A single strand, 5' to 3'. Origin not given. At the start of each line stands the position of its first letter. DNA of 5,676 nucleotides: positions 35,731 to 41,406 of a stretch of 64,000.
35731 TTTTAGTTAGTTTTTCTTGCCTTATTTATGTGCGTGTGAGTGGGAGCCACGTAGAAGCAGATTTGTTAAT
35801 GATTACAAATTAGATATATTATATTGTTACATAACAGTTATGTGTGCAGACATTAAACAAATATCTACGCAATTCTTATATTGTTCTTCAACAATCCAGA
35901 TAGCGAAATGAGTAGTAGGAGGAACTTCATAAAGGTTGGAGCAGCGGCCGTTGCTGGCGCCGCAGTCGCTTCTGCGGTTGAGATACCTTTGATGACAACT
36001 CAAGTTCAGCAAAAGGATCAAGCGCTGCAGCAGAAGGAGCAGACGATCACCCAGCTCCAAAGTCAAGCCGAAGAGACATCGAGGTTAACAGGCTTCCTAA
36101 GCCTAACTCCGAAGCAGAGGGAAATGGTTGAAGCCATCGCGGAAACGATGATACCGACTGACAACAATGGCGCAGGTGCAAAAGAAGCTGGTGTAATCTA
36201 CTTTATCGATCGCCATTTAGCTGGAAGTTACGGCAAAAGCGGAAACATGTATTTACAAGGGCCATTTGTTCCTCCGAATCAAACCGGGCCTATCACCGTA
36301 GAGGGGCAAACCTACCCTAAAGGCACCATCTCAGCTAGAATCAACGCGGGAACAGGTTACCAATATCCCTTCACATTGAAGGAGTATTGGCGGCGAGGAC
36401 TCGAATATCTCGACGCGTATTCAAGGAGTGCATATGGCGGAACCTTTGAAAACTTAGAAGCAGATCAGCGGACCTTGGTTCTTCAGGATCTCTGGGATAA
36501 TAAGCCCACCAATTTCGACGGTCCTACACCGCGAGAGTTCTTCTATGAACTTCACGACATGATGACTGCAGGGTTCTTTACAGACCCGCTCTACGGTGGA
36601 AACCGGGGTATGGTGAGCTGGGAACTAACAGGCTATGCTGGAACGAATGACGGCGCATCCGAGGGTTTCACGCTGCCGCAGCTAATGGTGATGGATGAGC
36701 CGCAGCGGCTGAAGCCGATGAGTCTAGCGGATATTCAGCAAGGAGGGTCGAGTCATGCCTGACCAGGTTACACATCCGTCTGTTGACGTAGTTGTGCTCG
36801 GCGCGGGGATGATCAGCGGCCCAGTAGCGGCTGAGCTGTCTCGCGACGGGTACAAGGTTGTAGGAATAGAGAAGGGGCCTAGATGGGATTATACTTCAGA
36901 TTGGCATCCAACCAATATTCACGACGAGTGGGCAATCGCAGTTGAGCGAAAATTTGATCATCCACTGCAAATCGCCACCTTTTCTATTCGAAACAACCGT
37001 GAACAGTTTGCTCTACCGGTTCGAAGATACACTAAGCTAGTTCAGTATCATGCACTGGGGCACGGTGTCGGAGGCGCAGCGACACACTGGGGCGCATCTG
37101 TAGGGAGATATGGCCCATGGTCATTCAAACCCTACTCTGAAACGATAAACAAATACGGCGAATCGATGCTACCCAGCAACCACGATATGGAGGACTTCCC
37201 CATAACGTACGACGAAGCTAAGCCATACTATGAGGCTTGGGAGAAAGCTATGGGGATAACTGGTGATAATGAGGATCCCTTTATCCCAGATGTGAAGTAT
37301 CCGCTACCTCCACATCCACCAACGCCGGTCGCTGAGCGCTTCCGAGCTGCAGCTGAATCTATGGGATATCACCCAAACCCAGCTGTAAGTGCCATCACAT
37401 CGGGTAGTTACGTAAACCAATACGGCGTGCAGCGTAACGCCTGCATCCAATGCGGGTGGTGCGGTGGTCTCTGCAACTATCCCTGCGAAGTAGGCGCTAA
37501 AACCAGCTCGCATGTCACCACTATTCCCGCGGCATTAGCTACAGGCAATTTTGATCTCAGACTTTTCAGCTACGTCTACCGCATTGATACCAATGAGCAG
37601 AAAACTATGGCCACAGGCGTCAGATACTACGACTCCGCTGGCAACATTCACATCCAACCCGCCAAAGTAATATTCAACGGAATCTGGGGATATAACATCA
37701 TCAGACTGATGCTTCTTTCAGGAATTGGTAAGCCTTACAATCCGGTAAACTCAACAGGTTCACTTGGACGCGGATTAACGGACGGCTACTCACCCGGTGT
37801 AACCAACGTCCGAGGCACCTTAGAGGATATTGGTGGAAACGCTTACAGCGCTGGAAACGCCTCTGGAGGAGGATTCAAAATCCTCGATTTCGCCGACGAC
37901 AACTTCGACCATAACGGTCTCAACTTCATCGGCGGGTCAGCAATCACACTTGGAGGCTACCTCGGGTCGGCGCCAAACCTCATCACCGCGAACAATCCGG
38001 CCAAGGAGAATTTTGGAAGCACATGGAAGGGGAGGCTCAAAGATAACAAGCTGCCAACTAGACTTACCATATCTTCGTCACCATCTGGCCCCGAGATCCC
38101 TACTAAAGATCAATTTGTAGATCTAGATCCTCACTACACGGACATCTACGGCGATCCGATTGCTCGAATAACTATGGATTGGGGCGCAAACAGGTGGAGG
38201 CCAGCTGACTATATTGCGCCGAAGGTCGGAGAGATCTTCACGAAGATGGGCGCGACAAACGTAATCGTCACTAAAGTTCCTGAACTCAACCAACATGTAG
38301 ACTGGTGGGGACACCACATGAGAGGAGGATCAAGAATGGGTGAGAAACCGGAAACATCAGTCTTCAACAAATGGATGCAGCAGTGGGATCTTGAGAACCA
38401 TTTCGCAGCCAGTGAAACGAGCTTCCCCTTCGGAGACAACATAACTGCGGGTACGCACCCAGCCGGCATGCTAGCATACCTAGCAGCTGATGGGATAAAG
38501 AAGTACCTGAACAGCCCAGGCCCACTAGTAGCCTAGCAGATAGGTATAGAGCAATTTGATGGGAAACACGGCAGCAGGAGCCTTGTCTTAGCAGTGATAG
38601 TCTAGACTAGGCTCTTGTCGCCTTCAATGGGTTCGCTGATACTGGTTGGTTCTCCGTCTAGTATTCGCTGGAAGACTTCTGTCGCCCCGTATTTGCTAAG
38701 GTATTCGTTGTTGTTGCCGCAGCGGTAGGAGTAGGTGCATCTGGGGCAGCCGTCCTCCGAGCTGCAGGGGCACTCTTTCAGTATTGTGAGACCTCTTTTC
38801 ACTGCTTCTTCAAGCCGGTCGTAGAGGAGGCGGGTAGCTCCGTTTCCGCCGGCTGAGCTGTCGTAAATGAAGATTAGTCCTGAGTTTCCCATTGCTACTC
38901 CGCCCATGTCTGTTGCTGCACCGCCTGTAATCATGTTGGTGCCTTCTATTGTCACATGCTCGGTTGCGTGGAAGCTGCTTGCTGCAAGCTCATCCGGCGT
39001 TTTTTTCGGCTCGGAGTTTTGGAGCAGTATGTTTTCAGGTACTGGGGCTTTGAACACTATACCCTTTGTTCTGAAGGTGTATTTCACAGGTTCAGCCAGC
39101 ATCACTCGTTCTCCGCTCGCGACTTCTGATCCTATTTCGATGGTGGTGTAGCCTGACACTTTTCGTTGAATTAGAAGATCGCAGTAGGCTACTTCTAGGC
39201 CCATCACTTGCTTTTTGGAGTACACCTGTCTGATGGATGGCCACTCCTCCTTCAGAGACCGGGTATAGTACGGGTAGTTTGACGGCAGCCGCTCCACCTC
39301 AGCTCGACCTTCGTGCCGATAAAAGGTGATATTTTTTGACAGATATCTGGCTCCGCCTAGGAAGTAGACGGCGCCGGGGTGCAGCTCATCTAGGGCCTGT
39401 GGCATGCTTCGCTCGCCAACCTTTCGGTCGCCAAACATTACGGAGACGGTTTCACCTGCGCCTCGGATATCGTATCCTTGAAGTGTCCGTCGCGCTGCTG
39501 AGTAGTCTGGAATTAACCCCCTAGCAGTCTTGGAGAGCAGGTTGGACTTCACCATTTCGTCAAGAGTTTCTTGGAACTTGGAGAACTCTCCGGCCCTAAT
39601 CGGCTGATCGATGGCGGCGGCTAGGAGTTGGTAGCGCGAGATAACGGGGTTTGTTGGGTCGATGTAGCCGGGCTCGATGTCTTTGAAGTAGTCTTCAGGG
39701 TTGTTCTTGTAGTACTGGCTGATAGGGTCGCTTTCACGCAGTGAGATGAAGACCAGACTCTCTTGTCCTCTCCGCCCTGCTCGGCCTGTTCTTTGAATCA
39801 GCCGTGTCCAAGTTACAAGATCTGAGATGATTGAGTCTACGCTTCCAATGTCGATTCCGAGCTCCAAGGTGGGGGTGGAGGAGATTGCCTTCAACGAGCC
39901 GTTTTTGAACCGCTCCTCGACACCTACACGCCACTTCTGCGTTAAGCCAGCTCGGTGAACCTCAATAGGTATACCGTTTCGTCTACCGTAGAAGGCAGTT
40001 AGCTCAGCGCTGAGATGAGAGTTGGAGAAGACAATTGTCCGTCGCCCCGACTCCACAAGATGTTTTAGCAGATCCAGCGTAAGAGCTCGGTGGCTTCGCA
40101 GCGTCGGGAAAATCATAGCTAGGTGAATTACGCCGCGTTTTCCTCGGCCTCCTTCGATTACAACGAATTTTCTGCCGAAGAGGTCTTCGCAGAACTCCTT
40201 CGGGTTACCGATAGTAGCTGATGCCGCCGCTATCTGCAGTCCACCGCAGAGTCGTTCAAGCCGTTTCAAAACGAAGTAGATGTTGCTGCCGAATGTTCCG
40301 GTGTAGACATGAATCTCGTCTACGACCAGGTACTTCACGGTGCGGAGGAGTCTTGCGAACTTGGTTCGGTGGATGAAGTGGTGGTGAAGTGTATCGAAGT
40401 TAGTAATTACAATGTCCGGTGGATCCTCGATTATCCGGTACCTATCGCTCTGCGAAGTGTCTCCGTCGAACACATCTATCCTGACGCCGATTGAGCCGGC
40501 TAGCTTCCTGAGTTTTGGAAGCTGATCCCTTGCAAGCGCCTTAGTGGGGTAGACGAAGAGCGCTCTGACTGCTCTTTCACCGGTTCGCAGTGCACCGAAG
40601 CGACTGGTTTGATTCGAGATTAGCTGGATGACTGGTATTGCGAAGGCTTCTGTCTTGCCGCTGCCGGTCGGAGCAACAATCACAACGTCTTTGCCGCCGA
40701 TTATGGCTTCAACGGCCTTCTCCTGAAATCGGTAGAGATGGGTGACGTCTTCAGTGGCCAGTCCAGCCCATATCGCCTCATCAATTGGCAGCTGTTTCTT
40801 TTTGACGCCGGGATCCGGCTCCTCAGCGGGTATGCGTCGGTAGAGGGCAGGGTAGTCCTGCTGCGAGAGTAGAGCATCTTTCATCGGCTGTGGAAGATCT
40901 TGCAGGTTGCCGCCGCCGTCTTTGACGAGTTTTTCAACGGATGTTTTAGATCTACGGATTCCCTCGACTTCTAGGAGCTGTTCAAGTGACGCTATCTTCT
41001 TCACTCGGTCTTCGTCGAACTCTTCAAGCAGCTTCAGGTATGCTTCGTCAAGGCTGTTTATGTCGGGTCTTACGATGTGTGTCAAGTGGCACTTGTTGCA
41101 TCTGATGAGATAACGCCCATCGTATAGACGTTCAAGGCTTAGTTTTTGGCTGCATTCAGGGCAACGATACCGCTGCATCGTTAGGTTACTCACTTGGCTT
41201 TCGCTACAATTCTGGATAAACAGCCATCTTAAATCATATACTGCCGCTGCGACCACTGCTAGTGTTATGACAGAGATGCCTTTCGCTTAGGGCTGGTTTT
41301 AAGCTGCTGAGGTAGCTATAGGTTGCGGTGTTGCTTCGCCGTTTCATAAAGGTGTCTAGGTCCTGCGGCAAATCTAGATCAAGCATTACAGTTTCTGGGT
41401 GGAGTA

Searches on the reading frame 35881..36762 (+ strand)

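Call 35: search_protein_families(library=pfam, proteins=[window:35881-36762:+])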
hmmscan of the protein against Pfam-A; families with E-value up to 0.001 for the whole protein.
window:35881-36762:+ (293 aa): 2 families
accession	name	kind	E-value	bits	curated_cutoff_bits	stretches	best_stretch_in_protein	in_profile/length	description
PF13618.11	Gluconate_2-dh3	-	3.6e-29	102.3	23.4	1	78-254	2-135/135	Gluconate 2-dehydrogenase subunit 3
PF10518.14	TAT_signal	-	0.00012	22.2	22.7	1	12-30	3-21/21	TAT (twin-arginine translocation) pathway signal sequence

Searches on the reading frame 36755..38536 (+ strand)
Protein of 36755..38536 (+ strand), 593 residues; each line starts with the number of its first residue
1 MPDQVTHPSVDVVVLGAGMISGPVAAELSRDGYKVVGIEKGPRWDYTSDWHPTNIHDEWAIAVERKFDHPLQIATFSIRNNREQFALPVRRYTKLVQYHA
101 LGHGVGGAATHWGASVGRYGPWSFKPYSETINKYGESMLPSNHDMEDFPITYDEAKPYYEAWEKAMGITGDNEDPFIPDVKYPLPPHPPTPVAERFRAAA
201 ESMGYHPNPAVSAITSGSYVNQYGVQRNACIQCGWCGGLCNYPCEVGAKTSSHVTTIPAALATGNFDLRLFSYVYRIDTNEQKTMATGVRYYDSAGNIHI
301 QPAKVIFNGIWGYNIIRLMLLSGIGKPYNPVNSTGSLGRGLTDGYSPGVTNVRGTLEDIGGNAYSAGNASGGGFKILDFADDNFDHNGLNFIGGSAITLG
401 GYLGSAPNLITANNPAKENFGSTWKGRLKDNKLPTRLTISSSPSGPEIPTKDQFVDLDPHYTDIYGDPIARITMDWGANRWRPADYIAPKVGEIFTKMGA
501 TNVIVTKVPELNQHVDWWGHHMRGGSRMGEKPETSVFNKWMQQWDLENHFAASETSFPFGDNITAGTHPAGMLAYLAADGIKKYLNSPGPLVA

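Call 35: search_protein_families(library=pfam, proteins=[window:36755-38536:+])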
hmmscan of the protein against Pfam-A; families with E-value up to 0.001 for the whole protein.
window:36755-38536:+ (593 aa): 2 families
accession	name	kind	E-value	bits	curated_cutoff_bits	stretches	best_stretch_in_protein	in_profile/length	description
PF00732.25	GMC_oxred_N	-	3.9e-09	37.1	23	1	159-342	46-214/218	GMC oxidoreductase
PF05199.19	GMC_oxred_C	-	3.4e-06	28.1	24.6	1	450-558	2-124/139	GMC oxidoreductase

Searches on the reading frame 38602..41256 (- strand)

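Call 35: search_protein_families(library=pfam, proteins=[window:38602-41256:-])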
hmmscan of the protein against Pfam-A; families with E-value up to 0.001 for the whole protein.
window:38602-41256:- (884 aa): 5 families
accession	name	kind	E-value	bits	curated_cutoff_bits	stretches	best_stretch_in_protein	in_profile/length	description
PF00270.35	DEAD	-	4.3e-35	121.3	26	1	176-354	2-166/167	DEAD/DEAH box helicase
PF00271.37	Helicase_C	-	4.1e-18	66.1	23.5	1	395-497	4-110/110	Helicase conserved C-terminal domain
PF09369.15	MZB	-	8.6e-12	46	24.2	1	766-841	2-80/80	MrfA Zn-binding domain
PF04851.21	ResIII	-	2.2e-09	37.8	22.5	1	174-320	4-139/164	Type III restriction enzyme, res subunit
PF22590.2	Cas3-like_C_2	-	7.5e-05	23.4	27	1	446-496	55-104/106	CRISPR-associated nuclease/helicase Cas3, C-terminal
